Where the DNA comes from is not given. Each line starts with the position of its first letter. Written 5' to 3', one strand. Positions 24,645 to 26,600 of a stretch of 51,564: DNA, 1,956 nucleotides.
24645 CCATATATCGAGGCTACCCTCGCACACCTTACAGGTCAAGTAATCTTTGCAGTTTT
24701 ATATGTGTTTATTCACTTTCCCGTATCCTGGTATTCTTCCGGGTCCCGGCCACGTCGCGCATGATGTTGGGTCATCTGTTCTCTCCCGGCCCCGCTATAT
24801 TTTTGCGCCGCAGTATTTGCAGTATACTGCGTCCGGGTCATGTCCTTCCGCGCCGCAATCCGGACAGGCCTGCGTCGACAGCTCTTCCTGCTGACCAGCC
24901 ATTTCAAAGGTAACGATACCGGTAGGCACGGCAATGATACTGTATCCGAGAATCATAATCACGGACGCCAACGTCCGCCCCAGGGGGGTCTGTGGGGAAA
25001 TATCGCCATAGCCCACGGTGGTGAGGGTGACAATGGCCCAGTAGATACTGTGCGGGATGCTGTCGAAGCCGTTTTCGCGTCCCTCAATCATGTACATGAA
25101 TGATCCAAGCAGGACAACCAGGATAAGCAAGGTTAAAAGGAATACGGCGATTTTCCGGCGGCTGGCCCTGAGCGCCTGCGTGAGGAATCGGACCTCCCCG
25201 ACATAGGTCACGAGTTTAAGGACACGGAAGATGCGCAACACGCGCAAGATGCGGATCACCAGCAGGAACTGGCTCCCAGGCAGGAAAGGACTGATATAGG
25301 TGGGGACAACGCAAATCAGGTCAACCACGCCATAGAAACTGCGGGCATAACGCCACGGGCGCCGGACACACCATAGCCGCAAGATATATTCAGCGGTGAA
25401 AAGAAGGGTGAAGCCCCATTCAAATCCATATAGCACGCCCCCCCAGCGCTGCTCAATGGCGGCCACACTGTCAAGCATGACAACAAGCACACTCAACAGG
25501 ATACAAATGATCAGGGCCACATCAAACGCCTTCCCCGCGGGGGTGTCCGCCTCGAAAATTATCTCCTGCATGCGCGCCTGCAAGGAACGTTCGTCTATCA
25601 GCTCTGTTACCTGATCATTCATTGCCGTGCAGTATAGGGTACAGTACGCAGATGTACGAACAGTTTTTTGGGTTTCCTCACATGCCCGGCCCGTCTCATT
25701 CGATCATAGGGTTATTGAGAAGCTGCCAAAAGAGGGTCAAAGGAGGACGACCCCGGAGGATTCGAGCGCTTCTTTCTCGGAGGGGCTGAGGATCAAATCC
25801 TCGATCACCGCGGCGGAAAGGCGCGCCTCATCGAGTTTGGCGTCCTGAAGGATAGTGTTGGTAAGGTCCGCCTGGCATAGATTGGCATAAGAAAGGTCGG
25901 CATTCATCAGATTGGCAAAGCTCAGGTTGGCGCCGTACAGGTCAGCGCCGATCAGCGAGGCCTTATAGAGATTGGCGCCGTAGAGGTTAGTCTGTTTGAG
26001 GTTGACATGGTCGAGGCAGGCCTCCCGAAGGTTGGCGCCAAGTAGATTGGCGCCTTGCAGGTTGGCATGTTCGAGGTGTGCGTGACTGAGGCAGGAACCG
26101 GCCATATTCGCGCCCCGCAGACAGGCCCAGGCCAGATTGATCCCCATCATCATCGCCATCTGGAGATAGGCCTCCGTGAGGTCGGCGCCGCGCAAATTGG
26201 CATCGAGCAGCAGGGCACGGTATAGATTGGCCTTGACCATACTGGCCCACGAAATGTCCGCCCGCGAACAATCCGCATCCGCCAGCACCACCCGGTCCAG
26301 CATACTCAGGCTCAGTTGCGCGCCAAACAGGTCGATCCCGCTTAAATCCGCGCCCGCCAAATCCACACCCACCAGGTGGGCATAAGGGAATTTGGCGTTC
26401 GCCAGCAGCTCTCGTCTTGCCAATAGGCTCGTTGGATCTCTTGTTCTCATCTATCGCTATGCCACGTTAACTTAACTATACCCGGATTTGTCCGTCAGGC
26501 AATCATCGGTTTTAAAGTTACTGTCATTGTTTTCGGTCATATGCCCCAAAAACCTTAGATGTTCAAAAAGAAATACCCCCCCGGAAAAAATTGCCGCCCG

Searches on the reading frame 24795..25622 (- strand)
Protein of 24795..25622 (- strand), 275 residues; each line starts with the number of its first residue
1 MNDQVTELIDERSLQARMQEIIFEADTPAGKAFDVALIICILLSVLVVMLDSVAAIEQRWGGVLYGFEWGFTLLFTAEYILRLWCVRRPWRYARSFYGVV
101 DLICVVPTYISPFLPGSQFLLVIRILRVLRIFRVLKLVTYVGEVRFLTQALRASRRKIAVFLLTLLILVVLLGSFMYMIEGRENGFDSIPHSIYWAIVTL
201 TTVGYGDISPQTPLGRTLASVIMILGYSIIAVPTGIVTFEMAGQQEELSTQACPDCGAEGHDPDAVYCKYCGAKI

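Call 10: search_protein_families(library=pfam, proteins=[window:24795-25622:-], max_evalue=0.001)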
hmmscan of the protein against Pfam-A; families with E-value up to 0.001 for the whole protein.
window:24795-25622:- (275 aa): 5 families
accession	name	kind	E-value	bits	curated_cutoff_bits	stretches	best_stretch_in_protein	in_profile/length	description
PF00520.37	Ion_trans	-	1.1e-38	133.3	25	1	31-246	2-238/241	Ion transport protein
PF07885.22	Ion_trans_2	-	4.3e-17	62.2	22.5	1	165-237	2-73/79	Ion channel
PF13248.11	Zn_ribbon_3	-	7e-05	22.6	27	1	249-275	1-26/26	zinc-ribbon domain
PF08016.18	PKD_channel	-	7.5e-05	22.7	22.4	1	125-225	102-205/225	Polycystin cation channel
PF24460.1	DUF7575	-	0.00062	19.5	28.5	1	250-274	3-26/28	Domain of unknown function (DUF7575)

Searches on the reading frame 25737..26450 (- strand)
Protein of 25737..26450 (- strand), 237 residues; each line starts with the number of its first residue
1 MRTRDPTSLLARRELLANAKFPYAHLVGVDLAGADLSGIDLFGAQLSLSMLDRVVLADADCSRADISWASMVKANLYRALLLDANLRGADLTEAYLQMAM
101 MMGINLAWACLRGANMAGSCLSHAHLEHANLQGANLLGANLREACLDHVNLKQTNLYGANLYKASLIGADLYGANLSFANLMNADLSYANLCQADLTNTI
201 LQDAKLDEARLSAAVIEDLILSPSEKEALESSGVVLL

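Call 10: search_protein_families(library=pfam, proteins=[window:25737-26450:-], max_evalue=0.001)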
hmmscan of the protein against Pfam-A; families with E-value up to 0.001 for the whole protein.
window:25737-26450:- (237 aa): 2 families
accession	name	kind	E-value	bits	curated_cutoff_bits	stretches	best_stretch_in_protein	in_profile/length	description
PF00805.28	Pentapeptide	-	5.2e-53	176.6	20.2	7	119-156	1-38/40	Pentapeptide repeats (8 copies)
PF13599.13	Pentapeptide_4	-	4.4e-18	65.6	38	1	113-169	10-66/78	Pentapeptide repeat region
